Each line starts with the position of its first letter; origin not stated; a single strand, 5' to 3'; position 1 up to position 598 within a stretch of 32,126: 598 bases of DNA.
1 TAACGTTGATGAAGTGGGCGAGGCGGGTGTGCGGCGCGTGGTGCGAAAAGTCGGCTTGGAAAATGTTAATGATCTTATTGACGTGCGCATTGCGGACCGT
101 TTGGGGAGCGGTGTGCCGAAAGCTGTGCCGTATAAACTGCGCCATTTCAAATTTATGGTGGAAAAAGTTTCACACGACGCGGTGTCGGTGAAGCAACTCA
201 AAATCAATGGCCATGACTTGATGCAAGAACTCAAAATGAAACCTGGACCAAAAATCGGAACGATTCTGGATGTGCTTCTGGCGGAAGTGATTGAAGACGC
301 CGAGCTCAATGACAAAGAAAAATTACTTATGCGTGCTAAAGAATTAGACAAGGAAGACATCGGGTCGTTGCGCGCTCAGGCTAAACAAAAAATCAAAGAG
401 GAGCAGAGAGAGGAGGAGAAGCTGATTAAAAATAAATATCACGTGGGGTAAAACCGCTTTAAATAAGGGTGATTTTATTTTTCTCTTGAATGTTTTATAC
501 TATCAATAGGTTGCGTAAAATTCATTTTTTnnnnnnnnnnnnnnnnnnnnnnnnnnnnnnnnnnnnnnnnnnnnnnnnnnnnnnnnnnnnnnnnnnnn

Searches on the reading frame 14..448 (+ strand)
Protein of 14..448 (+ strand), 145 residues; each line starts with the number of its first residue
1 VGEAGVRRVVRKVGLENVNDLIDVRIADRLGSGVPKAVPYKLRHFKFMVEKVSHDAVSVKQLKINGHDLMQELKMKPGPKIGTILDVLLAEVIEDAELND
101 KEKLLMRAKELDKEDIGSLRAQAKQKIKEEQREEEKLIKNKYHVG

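Call 7: search_protein_families(library=pfam, proteins=[window:14-448:+], max_evalue=0.001)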
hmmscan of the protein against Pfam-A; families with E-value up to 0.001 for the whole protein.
window:14-448:+ (145 aa): 1 family
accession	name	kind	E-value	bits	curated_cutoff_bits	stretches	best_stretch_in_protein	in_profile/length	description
PF13735.12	tRNA_NucTran2_2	-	4e-11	43.5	27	1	58-105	99-146/149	tRNA nucleotidyltransferase domain 2 putative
